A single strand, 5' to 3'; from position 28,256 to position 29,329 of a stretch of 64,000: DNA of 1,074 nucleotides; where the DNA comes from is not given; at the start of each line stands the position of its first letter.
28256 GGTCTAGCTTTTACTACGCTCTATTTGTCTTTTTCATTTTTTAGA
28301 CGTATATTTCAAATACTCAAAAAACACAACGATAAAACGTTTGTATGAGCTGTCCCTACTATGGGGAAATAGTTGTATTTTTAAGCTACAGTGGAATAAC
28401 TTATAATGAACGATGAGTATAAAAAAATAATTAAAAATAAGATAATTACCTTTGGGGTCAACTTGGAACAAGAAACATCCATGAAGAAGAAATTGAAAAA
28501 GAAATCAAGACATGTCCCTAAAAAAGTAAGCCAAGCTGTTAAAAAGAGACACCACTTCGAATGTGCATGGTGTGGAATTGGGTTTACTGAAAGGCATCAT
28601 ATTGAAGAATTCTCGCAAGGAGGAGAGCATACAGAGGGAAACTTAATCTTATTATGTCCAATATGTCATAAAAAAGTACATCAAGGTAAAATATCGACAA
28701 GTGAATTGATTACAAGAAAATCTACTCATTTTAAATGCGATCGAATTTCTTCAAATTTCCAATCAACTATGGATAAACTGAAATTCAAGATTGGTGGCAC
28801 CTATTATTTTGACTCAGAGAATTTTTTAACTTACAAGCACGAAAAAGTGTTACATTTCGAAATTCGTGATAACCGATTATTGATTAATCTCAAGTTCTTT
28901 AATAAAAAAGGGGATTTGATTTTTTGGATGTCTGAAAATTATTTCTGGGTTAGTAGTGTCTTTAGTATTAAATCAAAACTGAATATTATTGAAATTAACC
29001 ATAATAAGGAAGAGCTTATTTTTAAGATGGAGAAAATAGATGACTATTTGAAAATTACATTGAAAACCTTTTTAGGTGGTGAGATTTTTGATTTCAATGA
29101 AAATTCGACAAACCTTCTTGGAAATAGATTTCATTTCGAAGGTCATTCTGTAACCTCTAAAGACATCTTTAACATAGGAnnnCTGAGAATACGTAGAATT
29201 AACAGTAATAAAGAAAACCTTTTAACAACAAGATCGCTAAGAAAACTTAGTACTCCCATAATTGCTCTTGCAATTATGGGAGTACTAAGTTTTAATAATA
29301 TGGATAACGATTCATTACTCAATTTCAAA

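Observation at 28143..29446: Recombinase-less HNH cassette inserted at the 3' end of tilS, bracketed by the intact tilS C-terminus and a diverged orphan copy of it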

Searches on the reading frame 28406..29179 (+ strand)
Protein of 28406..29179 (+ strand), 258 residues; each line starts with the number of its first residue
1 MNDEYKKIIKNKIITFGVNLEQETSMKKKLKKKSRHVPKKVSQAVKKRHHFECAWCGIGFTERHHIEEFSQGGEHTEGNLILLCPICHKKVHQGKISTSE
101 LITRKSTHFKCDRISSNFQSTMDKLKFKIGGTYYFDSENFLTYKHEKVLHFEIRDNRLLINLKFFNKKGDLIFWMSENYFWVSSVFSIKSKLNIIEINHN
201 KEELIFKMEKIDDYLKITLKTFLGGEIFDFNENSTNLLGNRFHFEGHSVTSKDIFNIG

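Call 4: search_protein_families(library=pfam, proteins=[window:28406-29179:+], max_evalue=0.1)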
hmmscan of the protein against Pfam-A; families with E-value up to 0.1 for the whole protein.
window:28406-29179:+ (258 aa): 4 families
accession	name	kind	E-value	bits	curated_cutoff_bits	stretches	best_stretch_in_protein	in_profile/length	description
PF01844.29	HNH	-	8.7e-11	42.2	21.4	1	53-93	1-46/47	HNH endonuclease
PF05605.18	zf-Di19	-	0.0027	18.3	27.5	1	50-93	2-43/54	Drought induced 19 protein (Di19), zinc-binding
PF19148.5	DUF5830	-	0.025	15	26.8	0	30-67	56-93/114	Family of unknown function (DUF5830)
PF13391.12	HNH_2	-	0.026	14.8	21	1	53-96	1-63/66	HNH endonuclease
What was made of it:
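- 28481..29182 (+): HNH nuclease gene, 233 aa (the longest ORF starts at 28406). Pfam HNH 8.7e-11 (call 4).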

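Call 5: find_homologous_proteins(query=window:28406-29179:+)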
Query window:28406-29179:+ (258 aa): 78 proteins with E <= 0.001 among 1244 candidates.
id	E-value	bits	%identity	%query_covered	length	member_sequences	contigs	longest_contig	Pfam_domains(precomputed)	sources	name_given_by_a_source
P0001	5.9e-169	578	100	100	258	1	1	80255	PF01844.30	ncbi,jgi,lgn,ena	-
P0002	1.8e-119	416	79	89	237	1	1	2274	PF01844.30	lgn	-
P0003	1.7e-115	403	76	86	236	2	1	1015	PF01844.30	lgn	-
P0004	3.7e-113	395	73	87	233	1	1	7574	PF01844.30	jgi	jgi:hypothetical protein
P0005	2.9e-98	346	65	88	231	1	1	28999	PF01844.30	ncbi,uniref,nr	ncbi:HNH endonuclease [Cryomorpha ignava]|uniref:HNH endonuclease n=1 Tax=Cryomorpha ignava TaxID=10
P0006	6.6e-70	254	48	84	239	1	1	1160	PF01844.30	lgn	-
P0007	7.2e-64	234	51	79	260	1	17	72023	PF01844.30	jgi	jgi:hypothetical protein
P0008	2.3e-58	216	46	77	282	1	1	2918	PF01844.30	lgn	-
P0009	3.6e-58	215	50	76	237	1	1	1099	-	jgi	jgi:hypothetical protein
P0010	5.1e-57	211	48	79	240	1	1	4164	PF01844.30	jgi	jgi:hypothetical protein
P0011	7.6e-57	211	46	84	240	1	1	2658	PF01844.30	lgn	-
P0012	1.3e-56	210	45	76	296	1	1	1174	PF01844.30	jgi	jgi:hypothetical protein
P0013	1.6e-54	203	40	87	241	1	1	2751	PF01844.30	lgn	-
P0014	2.5e-54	203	46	80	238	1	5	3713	PF01844.30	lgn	-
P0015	3.1e-54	202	44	79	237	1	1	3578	PF01844.30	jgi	jgi:hypothetical protein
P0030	1.6e-48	184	44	80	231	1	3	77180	PF01844.30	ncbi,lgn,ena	-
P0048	1.0e-45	174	41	76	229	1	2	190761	PF01844.30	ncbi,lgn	-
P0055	2.0e-44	170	42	77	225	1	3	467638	PF01844.30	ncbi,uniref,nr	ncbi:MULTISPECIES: HNH endonuclease [Chryseobacterium]|uniref:HNH endonuclease n=1 Tax=Chryseobacter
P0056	4.5e-44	169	38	79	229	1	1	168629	PF01844.30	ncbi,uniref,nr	ncbi:HNH endonuclease [Gelidibacter pelagius]|uniref:HNH endonuclease n=1 Tax=Gelidibacter pelagius 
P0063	3.5e-43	166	47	61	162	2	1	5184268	PF01844.30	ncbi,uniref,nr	ncbi:HNH endonuclease [Chryseobacterium sp. MEBOG07]|uniref:HNH endonuclease n=1 Tax=Chryseobacteriu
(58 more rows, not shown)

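Call 7: search_protein_families(library=padloc, proteins=[window:28406-29179:+], max_evalue=0.1)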
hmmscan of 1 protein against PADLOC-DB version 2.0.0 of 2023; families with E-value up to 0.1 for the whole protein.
window:28406-29179:+ (258 aa): 10 families
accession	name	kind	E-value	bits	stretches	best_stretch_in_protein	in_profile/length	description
PDLC03656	mREase_IV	-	2.1e-05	22.4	1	57-102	221-265/277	Type IV methyl-directed restriction enzyme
PDLC00642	ZorE2|ZorE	-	0.00012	19.7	1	39-91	202-258/283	HNH endonuclease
PDLC00645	ZorE2|ZorE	-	0.0033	14.5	1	39-91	198-254/375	HNH endonuclease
PDLC00740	Effector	-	0.0036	14.1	1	75-93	81-99/391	Endonuclease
PDLC00746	Effector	-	0.0058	13.7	1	76-130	81-141/389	Endonuclease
PDLC03662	mREase_IV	-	0.013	12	1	43-91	486-534/560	Type IV methyl-directed restriction enzyme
PDLC04772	PDC-M68A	-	0.014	13.4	1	77-127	71-121/253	-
PDLC01997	SAVED1--SAVED_HNH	-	0.014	12.9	1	70-108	62-103/368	-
PDLC00749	Effector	-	0.04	10.9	1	75-95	79-99/395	Endonuclease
PDLC00644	ZorE2|ZorE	-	0.072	10.7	1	39-93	180-240/267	HNH endonuclease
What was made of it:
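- On McrA-like type IV restriction / defence nuclease: PADLOC matches cover only the HNH motif, the best being 2.1e-5 (call 7).
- Closest known: McrA-type. Same: PADLOC gives a weak mREase_IV match (call 7).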

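Call 8: search_protein_families(library=phrogs, proteins=[window:28406-29179:+], max_evalue=0.1)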
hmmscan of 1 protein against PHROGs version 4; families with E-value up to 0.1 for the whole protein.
window:28406-29179:+ (258 aa): 27 families (the best 25 are shown)
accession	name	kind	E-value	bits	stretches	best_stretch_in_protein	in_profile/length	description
phrog_6544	-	unknown function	1.4e-24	87.9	1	34-219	10-202/248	-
phrog_1271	-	DNA, RNA and nucleotide metabolism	8.9e-12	46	1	32-104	248-328/361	HNH endonuclease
phrog_740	-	DNA, RNA and nucleotide metabolism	9.7e-12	45.5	1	25-93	13-86/332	HNH endonuclease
phrog_15103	-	unknown function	3.8e-10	40.7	1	5-110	158-273/280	-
phrog_119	-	DNA, RNA and nucleotide metabolism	1.5e-09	38.2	1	23-125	177-293/443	HNH endonuclease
phrog_144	-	DNA, RNA and nucleotide metabolism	1.6e-09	38.7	1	36-99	70-140/175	HNH endonuclease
phrog_7785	-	DNA, RNA and nucleotide metabolism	3.2e-09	37.9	1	24-93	44-113/147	HNH endonuclease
phrog_6050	-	DNA, RNA and nucleotide metabolism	3.5e-09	37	1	22-111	283-377/402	HNH endonuclease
phrog_589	-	DNA, RNA and nucleotide metabolism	1.4e-08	35.7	1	27-93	68-140/179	HNH endonuclease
phrog_7370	-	DNA, RNA and nucleotide metabolism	3.4e-08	34.6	1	14-94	3-86/115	HNH endonuclease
phrog_333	-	DNA, RNA and nucleotide metabolism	1.8e-07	32.4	1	30-90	10-77/138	HNH endonuclease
phrog_2214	-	DNA, RNA and nucleotide metabolism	1e-06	29.2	1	9-124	152-265/429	HNH endonuclease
phrog_5956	-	DNA, RNA and nucleotide metabolism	1.1e-06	29.3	1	26-102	35-118/138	HNH endonuclease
phrog_5200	-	DNA, RNA and nucleotide metabolism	7e-06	27.1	1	25-112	18-106/154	HNH endonuclease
phrog_8048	-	DNA, RNA and nucleotide metabolism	7.7e-06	26.3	1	20-115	146-249/273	HNH endonuclease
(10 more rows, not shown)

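Call 9: find_encoding_contigs(protein=P0005, flank=6000, max_places=3)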
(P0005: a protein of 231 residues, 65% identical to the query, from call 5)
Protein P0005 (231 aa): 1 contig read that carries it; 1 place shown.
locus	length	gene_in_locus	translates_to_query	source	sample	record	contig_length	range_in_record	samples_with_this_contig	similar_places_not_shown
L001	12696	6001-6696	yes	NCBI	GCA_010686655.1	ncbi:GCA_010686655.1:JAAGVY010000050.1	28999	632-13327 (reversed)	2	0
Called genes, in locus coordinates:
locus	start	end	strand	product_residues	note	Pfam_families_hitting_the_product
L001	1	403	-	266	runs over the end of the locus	-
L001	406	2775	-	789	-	PF04313:HSDR_N, PF13588:HSDR_N_2 (weak), PF00271:Helicase_C (faint), PF00270:DEAD, PF04851:ResIII, PF18766:SWI2_SNF2, PF08463:EcoEI_R_C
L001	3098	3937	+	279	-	-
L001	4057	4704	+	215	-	PF01906:YbjQ_1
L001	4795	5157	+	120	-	-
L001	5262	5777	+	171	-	-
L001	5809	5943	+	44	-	-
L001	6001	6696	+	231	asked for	PF01844:HNH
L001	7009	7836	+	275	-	PF07728:AAA_5, PF28529:McrB_lid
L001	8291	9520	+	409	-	PF10117:McrBC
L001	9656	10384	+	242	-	PF13091:PLDc_2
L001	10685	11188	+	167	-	-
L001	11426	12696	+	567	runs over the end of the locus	PF18962:Por_Secre_tail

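Call 10: find_encoding_contigs(protein=P0004, flank=6000, max_places=3)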
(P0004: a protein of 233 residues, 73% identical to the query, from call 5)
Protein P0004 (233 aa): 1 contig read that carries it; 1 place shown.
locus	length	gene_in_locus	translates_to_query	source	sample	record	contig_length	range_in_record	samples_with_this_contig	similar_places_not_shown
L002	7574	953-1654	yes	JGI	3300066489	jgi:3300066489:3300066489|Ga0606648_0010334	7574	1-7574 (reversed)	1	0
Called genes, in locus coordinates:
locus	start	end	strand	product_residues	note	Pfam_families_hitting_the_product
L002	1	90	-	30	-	?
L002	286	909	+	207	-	-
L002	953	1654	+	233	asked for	PF01844:HNH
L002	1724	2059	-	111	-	PF12728:HTH_17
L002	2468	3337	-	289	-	-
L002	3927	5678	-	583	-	PF00239:Resolvase, PF07508:Recombinase (weak)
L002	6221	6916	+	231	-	-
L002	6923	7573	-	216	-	?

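Call 11: find_encoding_contigs(protein=P0007, flank=6000, max_places=6)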
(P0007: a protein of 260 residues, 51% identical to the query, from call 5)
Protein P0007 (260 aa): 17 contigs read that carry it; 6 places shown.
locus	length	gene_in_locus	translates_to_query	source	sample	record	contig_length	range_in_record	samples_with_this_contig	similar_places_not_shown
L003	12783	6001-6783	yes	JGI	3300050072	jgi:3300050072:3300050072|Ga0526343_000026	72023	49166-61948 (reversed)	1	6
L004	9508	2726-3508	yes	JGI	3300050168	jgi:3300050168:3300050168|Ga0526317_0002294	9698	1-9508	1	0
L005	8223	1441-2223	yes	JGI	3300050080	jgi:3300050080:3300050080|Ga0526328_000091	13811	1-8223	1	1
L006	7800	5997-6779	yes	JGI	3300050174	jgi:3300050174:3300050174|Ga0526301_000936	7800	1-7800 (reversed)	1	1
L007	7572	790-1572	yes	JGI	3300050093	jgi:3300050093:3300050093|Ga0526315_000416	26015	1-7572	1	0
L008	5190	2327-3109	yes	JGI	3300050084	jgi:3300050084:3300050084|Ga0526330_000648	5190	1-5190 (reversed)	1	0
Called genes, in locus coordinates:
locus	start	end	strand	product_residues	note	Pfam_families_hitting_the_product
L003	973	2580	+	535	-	PF14716:HHH_8, PF14520:HHH_5 (weak), PF02811:PHP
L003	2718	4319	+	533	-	PF03321:GH3, PF23571:GH3_M, PF23572:GH3_C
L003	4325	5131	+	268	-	-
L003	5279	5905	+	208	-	PF01712:dNK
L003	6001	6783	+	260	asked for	PF01844:HNH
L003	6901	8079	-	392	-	PF00278:Orn_DAP_Arg_deC, PF02784:Orn_Arg_deC_N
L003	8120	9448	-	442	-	PF00696:AA_kinase, PF22468:ACT_9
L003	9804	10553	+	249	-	PF12679:ABC2_membrane_2, PF12730:ABC2_membrane_4, PF12698:ABC2_membrane_3, PF13346:ABC2_membrane_5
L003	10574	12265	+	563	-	PF23357:DUF7088, PF09822:ABC_transp_aux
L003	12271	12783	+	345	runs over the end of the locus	PF14238:DUF4340 (faint)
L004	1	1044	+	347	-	?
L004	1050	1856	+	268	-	-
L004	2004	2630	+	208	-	PF01712:dNK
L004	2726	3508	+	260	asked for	PF01844:HNH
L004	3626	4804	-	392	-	PF00278:Orn_DAP_Arg_deC, PF02784:Orn_Arg_deC_N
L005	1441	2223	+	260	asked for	PF01844:HNH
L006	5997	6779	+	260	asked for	PF01844:HNH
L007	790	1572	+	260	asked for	PF01844:HNH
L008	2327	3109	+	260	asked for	PF01844:HNH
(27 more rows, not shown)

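Call 13: find_encoding_contigs(protein=P0001, flank=3000, max_places=4)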
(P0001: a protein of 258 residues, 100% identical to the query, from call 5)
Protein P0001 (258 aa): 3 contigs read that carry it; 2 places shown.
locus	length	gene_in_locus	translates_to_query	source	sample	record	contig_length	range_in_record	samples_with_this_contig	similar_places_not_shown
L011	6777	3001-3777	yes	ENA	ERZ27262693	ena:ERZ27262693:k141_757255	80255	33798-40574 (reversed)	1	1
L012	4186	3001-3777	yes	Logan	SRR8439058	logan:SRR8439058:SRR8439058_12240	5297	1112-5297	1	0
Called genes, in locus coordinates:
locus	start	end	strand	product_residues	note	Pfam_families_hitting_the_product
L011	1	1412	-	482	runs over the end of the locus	PF03968:LptD_N (faint), PF13100:OstA_2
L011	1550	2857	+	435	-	PF01171:ATP_bind_3, PF28558:TilS_SCL, PF11734:TilS_C (weak)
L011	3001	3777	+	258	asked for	PF01844:HNH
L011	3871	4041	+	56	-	-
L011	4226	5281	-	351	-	PF00106:adh_short (faint), PF01073:3Beta_HSD, PF01370:Epimerase, PF02719:Polysacc_synt_2, PF04321:RmlD_sub_bind, PF07993:NAD_binding_4, PF16363:GDP_Man_Dehyd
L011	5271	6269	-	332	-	PF01073:3Beta_HSD (weak), PF01370:Epimerase, PF16363:GDP_Man_Dehyd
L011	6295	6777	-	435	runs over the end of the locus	PF03446:NAD_binding_2 (faint), PF03721:UDPG_MGDP_dh_N, PF00984:UDPG_MGDP_dh, PF03720:UDPG_MGDP_dh_C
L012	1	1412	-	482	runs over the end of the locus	PF03968:LptD_N (faint), PF13100:OstA_2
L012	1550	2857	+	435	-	PF01171:ATP_bind_3, PF28558:TilS_SCL, PF11734:TilS_C (weak)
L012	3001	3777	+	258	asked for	PF01844:HNH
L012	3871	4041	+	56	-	-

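Call 16: find_encoding_contigs(protein=P0002, flank=3000, max_places=3)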
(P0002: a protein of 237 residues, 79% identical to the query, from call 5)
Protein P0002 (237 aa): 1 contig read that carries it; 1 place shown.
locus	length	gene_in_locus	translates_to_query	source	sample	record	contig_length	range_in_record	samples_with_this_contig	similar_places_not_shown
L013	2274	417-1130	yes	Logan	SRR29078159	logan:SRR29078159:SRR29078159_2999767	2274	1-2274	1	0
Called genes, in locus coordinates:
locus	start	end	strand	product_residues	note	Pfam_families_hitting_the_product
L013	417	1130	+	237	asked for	PF01844:HNH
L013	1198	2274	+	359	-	?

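Call 28: find_related_loci(query=A1, collection=metagenome_contigs, flank=4000)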
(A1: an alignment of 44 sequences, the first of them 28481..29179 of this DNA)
Query A1 (233 aa) in metagenome_contigs; peptide patterns used: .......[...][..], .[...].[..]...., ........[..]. (x = any residue, [..] = any of these).
600 stretches matched a pattern (row limit reached: there are more); 51 encode a relative of the query (tblastn E <= 1e-3); 51 distinct loci.
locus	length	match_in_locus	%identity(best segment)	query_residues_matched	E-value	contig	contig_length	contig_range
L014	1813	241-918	41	3-231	2e-57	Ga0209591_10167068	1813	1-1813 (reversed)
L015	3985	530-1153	40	4-208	1e-52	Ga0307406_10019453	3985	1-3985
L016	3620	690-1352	39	1-217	7e-47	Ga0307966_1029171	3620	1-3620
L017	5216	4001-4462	36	4-157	1e-32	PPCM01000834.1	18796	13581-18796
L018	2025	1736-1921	48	2-63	3e-18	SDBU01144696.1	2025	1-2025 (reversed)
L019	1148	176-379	40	5-72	1e-11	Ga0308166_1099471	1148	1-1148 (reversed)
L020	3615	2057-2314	33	3-76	4e-10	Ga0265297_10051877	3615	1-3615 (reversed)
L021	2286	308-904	23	12-200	5e-10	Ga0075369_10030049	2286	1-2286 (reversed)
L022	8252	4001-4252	37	1-81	8e-10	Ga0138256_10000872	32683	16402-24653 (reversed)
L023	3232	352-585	40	2-81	1e-9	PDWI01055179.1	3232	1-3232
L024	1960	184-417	40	26-94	2e-9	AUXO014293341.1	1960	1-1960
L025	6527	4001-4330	24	6-119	4e-9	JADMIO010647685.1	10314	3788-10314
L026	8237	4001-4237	39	3-77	6e-9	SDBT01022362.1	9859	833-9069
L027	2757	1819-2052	34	6-80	2e-8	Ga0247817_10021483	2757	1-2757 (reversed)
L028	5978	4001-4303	33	37-146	2e-8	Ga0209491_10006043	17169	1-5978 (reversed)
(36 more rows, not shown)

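Call 29: find_related_loci(query=A1, collection=viral_contigs, flank=4000)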
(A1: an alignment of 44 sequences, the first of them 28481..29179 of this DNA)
Query A1 (233 aa) in viral_contigs; peptide patterns used: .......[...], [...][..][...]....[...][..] (x = any residue, [..] = any of these).
227 stretches matched a pattern; 19 encode a relative of the query (tblastn E <= 1e-3); 19 distinct loci.
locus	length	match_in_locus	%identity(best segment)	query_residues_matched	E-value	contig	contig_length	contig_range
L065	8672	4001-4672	38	3-223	2e-47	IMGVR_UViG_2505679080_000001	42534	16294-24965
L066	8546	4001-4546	41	4-192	1e-46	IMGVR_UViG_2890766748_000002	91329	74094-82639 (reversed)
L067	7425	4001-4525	31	9-165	3e-14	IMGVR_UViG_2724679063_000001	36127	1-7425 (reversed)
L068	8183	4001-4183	41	12-72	7e-12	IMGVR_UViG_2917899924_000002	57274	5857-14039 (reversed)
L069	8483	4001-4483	27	12-187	9e-12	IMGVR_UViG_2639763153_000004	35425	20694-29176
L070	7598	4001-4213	44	36-112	9e-11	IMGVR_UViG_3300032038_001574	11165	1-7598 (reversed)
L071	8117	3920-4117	47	26-76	5e-10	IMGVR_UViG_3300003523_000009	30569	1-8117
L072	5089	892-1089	47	26-76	5e-10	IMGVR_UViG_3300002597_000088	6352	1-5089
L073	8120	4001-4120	55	37-76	3e-8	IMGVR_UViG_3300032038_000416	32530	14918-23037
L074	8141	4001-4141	47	39-85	3e-7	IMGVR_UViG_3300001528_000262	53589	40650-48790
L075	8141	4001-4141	47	28-72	2e-6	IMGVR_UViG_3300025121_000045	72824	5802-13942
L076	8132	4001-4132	48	33-76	3e-6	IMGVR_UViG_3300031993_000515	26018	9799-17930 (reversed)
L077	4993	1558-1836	31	3-84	3e-6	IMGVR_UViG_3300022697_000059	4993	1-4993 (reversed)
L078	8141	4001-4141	40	28-67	5e-6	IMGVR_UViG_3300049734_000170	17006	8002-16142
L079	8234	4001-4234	35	15-76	4e-6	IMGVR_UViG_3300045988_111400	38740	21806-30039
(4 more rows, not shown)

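Call 31: find_encoding_contigs(protein=P0030, flank=5000, max_places=3)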
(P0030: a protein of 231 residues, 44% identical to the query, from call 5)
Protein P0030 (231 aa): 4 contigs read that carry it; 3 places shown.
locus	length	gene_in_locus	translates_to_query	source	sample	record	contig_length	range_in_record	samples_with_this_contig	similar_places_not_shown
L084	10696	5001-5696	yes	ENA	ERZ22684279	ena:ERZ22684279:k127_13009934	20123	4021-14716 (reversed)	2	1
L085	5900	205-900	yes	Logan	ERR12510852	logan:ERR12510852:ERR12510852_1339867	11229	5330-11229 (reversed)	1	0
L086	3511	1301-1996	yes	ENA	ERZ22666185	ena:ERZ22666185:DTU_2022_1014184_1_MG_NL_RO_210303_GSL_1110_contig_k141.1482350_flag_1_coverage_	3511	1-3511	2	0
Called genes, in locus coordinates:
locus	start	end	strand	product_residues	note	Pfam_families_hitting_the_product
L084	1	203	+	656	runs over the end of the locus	PF18962:Por_Secre_tail (weak)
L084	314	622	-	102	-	-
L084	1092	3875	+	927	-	PF13620:CarboxypepD_reg (weak), PF14905:OMP_b-brl_3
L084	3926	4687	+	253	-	PF09697:Porph_ging (faint), PF22252:PNGase_F-II_N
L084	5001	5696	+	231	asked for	PF01844:HNH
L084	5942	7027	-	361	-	PF00970:FAD_binding_6, PF00175:NAD_binding_1, PF00111:Fer2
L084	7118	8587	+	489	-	PF18940:DUF5687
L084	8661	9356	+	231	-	PF00005:ABC_tran, PF13304:AAA_21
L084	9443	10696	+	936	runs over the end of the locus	PF13181:TPR_8 (faint)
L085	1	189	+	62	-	?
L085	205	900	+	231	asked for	PF01844:HNH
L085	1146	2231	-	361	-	PF00970:FAD_binding_6, PF00175:NAD_binding_1, PF00111:Fer2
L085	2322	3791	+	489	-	PF18940:DUF5687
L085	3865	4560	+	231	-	PF00005:ABC_tran, PF13304:AAA_21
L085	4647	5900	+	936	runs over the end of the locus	PF13181:TPR_8 (faint)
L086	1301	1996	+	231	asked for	PF01844:HNH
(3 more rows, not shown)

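Call 32: find_encoding_contigs(protein=P0055, flank=5000, max_places=3)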
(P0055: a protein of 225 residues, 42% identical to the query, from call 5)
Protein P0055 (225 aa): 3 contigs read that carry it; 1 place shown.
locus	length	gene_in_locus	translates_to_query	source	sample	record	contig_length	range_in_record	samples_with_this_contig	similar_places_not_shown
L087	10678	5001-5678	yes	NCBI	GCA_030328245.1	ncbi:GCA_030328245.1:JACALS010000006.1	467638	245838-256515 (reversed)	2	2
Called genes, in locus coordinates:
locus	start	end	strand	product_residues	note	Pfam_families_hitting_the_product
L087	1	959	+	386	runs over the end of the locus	PF00085:Thioredoxin, PF13899:Thioredoxin_7, PF03190:Thioredox_DsbH, PF13098:Thioredoxin_2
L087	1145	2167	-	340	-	PF00195:Chal_sti_synt_N (weak), PF08545:ACP_syn_III, PF08541:ACP_syn_III_C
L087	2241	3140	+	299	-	PF01544:CorA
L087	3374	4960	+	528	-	PF01734:Patatin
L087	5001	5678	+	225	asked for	PF01844:HNH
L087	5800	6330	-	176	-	PF02525:Flavodoxin_2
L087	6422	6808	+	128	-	PF01638:HxlR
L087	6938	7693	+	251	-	PF13688:Reprolysin_5 (weak)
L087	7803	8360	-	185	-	PF03352:Adenine_glyco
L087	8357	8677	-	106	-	-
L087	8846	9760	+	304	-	PF12146:Hydrolase_4, PF00561:Abhydrolase_1, PF12697:Abhydrolase_6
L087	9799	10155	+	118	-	-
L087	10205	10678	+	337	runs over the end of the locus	PF04173:DoxD, PF07680:DoxA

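Call 33: find_encoding_contigs(protein=P0056, flank=5000, max_places=2)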
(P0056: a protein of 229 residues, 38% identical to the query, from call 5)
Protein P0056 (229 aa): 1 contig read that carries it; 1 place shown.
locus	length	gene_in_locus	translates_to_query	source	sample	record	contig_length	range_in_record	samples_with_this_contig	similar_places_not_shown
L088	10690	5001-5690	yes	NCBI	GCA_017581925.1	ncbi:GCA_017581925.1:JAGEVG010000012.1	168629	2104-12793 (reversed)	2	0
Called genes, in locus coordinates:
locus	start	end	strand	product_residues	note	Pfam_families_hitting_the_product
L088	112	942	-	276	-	PF00582:Usp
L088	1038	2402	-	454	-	PF04055:Radical_SAM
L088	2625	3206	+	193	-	PF00080:Sod_Cu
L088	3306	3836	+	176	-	PF07638:Sigma70_ECF (weak), PF04542:Sigma70_r2, PF08281:Sigma70_r4_2 (weak), PF04545:Sigma70_r4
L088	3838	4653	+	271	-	PF10099:RskA_C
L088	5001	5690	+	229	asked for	PF01844:HNH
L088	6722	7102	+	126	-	-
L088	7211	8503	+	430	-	PF01663:Phosphodiest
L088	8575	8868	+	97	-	PF00190:Cupin_1 (weak), PF02311:AraC_binding (weak), PF07883:Cupin_2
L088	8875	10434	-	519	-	PF00144:Beta-lactamase, PF11954:DUF3471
